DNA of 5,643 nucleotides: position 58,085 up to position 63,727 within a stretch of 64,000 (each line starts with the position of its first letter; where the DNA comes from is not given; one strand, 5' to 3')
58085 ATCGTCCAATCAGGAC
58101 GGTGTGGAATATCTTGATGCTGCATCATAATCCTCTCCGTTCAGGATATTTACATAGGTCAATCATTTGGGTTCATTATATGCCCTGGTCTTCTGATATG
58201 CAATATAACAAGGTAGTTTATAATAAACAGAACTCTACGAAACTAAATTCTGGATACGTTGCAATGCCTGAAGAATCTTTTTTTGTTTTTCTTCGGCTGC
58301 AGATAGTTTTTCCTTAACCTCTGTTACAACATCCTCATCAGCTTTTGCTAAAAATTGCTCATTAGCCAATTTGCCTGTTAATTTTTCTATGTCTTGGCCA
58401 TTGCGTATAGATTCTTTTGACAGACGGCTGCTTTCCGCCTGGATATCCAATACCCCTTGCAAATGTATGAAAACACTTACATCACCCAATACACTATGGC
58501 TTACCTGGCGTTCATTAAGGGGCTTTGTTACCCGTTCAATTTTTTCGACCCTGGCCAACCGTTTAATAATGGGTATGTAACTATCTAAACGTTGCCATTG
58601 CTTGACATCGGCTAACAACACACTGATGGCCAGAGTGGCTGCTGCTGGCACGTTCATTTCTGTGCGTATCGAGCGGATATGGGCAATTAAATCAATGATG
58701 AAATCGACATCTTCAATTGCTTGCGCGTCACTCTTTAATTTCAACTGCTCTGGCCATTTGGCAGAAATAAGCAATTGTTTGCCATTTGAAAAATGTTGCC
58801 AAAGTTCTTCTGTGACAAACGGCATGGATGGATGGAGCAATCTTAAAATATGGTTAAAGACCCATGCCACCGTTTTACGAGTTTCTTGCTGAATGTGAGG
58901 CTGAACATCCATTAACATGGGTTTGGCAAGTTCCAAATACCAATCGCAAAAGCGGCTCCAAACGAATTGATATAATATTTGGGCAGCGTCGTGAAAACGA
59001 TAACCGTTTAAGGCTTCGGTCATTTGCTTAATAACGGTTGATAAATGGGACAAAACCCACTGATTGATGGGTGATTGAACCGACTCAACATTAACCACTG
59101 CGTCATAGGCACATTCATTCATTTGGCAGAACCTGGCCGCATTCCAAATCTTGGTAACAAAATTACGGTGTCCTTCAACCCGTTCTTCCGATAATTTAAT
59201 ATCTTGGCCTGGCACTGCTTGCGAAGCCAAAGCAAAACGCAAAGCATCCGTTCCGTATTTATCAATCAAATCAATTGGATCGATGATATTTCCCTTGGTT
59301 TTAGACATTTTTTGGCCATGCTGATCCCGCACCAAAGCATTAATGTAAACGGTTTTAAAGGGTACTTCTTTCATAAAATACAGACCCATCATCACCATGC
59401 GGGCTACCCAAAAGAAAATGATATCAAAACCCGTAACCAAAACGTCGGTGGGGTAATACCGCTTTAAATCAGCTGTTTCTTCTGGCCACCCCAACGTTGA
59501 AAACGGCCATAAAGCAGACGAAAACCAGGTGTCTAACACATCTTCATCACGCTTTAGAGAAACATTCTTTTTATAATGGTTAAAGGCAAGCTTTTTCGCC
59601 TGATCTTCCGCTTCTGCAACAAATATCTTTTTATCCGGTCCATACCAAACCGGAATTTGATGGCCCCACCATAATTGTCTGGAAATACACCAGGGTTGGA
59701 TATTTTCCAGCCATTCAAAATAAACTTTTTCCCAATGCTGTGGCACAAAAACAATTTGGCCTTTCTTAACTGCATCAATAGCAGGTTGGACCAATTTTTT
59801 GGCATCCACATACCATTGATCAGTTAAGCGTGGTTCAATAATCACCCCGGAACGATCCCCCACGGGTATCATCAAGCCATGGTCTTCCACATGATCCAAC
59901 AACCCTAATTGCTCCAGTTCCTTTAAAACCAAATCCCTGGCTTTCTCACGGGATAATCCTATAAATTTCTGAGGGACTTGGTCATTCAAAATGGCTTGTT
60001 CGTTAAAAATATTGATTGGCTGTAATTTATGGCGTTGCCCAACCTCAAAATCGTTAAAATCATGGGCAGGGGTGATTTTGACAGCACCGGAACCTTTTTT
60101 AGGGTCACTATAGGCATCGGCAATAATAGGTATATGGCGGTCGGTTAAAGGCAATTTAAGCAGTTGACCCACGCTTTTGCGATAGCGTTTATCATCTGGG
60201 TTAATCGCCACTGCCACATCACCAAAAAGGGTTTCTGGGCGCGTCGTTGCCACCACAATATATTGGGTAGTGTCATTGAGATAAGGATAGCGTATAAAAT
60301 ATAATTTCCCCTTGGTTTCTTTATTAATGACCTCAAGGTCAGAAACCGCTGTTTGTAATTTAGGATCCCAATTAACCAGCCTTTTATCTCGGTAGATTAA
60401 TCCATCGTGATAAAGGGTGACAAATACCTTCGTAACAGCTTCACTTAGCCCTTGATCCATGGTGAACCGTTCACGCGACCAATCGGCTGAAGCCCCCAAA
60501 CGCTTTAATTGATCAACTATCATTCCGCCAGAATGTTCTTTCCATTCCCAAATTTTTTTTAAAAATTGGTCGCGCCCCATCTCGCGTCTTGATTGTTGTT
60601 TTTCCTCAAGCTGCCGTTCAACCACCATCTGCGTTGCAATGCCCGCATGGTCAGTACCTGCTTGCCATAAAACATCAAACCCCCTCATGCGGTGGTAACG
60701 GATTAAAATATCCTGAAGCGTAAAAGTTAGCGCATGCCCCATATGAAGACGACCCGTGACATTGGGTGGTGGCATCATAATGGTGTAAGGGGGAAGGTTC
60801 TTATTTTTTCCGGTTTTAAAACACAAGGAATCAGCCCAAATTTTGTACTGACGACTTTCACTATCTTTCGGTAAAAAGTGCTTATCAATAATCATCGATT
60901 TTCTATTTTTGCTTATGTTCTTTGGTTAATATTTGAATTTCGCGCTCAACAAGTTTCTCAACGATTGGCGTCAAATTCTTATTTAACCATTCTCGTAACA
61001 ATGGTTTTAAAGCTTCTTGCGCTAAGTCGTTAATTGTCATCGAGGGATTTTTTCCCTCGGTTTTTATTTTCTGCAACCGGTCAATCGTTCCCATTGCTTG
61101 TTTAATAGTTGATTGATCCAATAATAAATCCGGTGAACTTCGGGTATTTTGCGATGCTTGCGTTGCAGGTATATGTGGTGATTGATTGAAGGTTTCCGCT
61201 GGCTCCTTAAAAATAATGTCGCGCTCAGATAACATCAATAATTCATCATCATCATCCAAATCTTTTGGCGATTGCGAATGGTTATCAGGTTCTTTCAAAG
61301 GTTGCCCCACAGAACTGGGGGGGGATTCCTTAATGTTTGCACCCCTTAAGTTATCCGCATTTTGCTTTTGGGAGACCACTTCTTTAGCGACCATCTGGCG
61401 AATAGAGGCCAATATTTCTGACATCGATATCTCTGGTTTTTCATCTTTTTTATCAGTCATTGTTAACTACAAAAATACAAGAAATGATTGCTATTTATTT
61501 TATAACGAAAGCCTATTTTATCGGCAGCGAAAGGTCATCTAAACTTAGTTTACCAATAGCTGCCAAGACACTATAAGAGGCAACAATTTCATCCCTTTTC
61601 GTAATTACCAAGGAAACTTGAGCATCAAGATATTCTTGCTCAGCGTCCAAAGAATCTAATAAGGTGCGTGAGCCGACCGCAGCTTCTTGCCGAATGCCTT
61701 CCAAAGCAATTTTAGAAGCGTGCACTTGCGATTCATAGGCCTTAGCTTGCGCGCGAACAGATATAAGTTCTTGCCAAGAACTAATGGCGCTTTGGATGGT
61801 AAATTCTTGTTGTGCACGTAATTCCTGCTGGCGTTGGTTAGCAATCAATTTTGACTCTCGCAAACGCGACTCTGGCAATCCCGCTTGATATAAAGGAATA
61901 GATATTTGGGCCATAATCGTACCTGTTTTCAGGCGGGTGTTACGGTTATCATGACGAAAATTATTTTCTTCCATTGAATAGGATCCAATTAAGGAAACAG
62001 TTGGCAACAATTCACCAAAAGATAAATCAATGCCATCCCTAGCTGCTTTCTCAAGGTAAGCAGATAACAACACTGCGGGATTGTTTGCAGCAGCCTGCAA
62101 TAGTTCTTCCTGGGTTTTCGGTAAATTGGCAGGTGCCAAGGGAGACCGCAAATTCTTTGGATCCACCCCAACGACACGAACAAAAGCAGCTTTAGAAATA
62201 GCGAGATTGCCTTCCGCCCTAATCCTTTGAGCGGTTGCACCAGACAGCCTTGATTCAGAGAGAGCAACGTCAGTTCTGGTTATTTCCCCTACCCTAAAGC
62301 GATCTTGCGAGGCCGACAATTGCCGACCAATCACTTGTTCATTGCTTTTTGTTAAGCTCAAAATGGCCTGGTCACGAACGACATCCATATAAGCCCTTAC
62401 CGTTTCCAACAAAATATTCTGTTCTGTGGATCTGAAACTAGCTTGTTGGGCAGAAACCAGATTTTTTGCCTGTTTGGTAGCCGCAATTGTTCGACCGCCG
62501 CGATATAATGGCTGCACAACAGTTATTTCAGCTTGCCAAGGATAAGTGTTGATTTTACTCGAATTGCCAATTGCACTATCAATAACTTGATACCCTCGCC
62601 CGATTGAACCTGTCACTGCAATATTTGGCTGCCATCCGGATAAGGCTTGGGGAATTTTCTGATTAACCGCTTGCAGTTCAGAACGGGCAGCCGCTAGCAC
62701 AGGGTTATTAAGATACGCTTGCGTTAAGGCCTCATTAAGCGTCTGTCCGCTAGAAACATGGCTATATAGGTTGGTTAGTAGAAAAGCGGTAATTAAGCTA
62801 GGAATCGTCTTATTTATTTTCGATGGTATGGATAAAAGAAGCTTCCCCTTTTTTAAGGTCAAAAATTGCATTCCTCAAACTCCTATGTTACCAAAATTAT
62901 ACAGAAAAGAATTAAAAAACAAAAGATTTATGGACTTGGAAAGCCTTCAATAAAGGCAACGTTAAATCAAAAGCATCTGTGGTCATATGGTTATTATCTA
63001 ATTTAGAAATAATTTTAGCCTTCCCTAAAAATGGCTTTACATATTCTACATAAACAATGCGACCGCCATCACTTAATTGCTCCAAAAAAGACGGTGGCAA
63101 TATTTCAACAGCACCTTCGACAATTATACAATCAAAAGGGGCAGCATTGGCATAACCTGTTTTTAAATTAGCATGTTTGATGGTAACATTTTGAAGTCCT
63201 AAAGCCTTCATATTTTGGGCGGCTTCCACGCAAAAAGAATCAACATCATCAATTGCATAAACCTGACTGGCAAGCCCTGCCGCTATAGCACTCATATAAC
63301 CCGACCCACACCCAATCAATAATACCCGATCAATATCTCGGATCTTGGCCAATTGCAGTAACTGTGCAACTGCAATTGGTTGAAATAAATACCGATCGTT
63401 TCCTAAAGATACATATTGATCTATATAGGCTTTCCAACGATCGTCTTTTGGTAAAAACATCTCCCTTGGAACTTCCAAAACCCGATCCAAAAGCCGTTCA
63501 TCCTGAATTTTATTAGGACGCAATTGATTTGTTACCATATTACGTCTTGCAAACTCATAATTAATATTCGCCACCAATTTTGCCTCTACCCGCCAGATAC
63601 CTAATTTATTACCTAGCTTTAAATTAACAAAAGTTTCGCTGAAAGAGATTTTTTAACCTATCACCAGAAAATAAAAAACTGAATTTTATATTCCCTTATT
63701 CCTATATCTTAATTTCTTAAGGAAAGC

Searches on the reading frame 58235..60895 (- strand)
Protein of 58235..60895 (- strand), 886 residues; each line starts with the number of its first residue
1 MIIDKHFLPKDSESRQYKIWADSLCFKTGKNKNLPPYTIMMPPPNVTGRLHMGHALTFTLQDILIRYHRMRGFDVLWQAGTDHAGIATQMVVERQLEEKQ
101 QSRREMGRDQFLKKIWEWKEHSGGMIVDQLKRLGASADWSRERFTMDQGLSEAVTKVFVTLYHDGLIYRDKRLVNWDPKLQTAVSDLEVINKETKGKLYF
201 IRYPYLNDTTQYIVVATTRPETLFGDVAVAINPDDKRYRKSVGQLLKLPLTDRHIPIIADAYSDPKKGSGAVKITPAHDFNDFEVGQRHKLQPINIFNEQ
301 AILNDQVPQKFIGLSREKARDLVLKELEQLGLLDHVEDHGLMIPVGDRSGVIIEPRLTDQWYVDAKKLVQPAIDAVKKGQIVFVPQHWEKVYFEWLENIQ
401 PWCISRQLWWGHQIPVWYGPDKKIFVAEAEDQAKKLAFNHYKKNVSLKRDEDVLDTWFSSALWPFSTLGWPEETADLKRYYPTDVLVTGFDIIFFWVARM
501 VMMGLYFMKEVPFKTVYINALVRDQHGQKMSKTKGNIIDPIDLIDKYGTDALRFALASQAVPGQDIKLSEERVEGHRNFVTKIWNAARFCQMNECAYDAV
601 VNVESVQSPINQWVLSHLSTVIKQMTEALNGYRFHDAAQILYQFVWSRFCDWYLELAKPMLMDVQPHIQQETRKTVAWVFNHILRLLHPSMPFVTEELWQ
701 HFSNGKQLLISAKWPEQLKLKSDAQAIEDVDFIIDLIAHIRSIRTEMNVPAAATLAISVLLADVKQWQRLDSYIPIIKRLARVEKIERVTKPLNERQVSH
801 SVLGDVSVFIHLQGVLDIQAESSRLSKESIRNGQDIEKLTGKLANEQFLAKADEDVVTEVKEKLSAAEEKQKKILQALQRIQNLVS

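Call 41: search_protein_families(library=pfam, proteins=[window:58235-60895:-], max_evalue=0.00001)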
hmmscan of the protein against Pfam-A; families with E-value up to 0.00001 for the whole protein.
window:58235-60895:- (886 aa): 6 families
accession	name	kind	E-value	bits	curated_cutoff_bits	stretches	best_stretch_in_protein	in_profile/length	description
PF00133.28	tRNA-synt_1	-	2.6e-149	497.9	22.7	1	17-569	3-414/414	tRNA synthetases class I (I, L, M and V)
PF08264.19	Anticodon_1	-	3.6e-40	137.7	25.1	1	611-756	1-145/148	Anticodon-binding domain of tRNA ligase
PF09334.17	tRNA-synt_1g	-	3e-23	82.6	20.1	2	41-95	5-59/391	tRNA synthetases class I (M)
PF10458.14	Val_tRNA-synt_C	-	1.7e-12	47.9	25.9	1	817-882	1-66/66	Valyl tRNA synthetase tRNA binding arm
PF13603.12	tRNA-synt_1_2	-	2.8e-06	27.4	25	0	245-299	88-142/185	Leucyl-tRNA synthetase, editing domain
PF01406.26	tRNA-synt_1e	-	9.5e-06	25.6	27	0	524-572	248-295/301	tRNA synthetases class I (C) catalytic domain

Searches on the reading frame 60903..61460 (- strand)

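Call 53: search_protein_families(library=pfam, proteins=[window:60903-61460:-], max_evalue=0.0001)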
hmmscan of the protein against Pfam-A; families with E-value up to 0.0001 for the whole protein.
window:60903-61460:- (185 aa): 1 family
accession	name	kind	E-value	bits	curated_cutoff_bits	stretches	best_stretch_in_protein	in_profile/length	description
PF10691.14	DUF2497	-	3.7e-14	53.4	27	1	113-177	3-72/75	Protein of unknown function (DUF2497)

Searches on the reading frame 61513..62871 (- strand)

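Call 41: search_protein_families(library=pfam, proteins=[window:61513-62871:-], max_evalue=0.00001)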
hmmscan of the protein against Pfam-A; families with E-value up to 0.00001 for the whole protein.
window:61513-62871:- (452 aa): 1 family
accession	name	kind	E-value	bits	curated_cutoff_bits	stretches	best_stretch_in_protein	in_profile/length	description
PF02321.23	OEP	-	2.4e-52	177.9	22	2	45-233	1-185/187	Outer membrane efflux protein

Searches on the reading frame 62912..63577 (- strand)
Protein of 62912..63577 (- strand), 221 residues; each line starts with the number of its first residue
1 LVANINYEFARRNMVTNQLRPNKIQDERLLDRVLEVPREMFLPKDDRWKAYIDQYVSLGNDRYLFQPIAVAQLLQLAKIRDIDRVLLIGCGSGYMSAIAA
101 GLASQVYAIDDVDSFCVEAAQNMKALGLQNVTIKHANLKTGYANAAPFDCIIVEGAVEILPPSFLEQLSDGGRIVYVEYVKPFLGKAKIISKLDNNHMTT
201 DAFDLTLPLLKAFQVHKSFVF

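Call 53: search_protein_families(library=pfam, proteins=[window:62912-63577:-], max_evalue=0.0001)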
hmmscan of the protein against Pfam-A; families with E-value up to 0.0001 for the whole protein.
window:62912-63577:- (221 aa): 4 families
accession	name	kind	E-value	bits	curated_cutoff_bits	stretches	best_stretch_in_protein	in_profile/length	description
PF01135.25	PCMT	-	2.1e-33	116.3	20.3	1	12-176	3-171/210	Protein-L-isoaspartate(D-aspartate) O-methyltransferase (PCMT)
PF13649.12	Methyltransf_25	-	1e-07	33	27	1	85-166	1-83/97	Methyltransferase domain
PF08241.18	Methyltransf_11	-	1.5e-05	26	21.2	1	87-160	2-73/95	Methyltransferase domain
PF13847.12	Methyltransf_31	-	1.7e-05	24.9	27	1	83-170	5-103/145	Methyltransferase domain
